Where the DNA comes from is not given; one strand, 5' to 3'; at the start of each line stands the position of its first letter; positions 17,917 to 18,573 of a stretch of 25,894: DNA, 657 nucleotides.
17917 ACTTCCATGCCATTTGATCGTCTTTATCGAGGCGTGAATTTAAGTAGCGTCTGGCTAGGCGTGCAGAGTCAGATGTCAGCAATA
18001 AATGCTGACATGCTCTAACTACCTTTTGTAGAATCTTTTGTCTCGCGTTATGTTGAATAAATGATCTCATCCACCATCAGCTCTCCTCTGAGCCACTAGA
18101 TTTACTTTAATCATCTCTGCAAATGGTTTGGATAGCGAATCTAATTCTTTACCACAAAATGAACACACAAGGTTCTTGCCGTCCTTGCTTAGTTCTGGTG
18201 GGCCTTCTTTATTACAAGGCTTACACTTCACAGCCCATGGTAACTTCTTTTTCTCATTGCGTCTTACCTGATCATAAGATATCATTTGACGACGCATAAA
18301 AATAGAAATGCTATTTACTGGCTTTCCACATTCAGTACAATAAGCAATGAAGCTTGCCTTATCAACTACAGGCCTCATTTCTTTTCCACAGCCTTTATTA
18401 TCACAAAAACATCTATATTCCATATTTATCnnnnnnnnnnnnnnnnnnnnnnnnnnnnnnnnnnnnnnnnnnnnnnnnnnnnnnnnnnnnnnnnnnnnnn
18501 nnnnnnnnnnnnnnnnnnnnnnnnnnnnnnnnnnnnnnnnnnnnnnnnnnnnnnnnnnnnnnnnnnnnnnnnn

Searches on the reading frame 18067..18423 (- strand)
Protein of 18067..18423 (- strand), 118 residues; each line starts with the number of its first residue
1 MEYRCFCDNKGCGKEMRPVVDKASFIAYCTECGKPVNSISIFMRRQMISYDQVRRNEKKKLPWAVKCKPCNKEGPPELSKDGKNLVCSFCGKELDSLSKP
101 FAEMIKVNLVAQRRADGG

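Call 5: search_protein_families(library=pfam, proteins=[window:18067-18423:-], max_evalue=1)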
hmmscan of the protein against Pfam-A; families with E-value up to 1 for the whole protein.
window:18067-18423:- (118 aa): 14 families
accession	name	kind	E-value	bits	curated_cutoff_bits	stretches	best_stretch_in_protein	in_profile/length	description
PF17283.8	Zn_ribbon_SprT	-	0.0011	19.5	28.1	1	24-44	2-21/38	SprT-like zinc ribbon domain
PF02892.21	zf-BED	-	0.0095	16.4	20.6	1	78-95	10-27/44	BED zinc finger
PF07191.17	Zn_ribbon_6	-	0.021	15.3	25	1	66-95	2-27/67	Double zinc ribbon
PF08271.17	Zn_Ribbon_TF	-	0.021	14.8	29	0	66-95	2-30/43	TFIIB zinc-binding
PF21367.3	ZNF512_zf-C2H2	-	0.026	15.2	27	0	87-97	1-11/20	Zinc finger 512, zinc fingers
PF10080.14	FtrD-like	-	0.066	13.8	26.3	1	66-95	36-62/101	Membrane iron-sulfur containing protein FtrD-like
PF08565.17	CDC37_M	-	0.082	13.3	25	1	10-46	42-78/113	Cdc37 Hsp90 binding domain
PF23103.1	Zf-C2H2_ZNF451_5th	-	0.14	12.4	27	0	62-72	2-12/35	Fifth Zinc fingers C2H2 type, ZNF451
PF24460.1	DUF7575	-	0.16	11.8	28.5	0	86-95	5-14/28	Domain of unknown function (DUF7575)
PF01155.25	HypA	-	0.19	12.2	28.9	1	59-93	65-95/112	Hydrogenase/urease nickel incorporation, metallochaperone, hypA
PF13240.11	Zn_Ribbon_1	-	0.23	11.8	25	1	28-37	1-10/23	zinc-ribbon domain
PF18912.6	DZR_2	-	0.37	11.1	27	0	66-100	9-37/56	Double zinc ribbon domain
PF14803.11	Zn_ribbon_Nudix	-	0.39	11.1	25.6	0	28-37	2-11/34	Nudix N-terminal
PF18508.7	zf_C2H2_13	-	0.49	10.5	26.5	1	29-41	20-32/42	Zinc finger domain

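Call 6: search_protein_families(library=phrogs, proteins=[window:18067-18423:-], max_evalue=0.1)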
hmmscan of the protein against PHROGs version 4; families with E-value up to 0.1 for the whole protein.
window:18067-18423:- (118 aa): 7 families
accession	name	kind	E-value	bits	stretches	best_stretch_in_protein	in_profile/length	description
phrog_18378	-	unknown function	0.0043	18.1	1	2-44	5-45/64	-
phrog_31191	-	unknown function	0.024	16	0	28-41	6-19/32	-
phrog_25572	-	unknown function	0.031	15.1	1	28-40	8-20/45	-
phrog_16564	-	unknown function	0.054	14.4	0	58-101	88-124/154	-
phrog_3260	-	unknown function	0.055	14.6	0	11-32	38-60/64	-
phrog_15404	-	unknown function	0.066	14.6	0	65-96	8-39/89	-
phrog_6422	-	moron, auxiliary metabolic gene and host takeover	0.066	14.6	0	66-99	9-45/120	Lar-like restriction alleviation protein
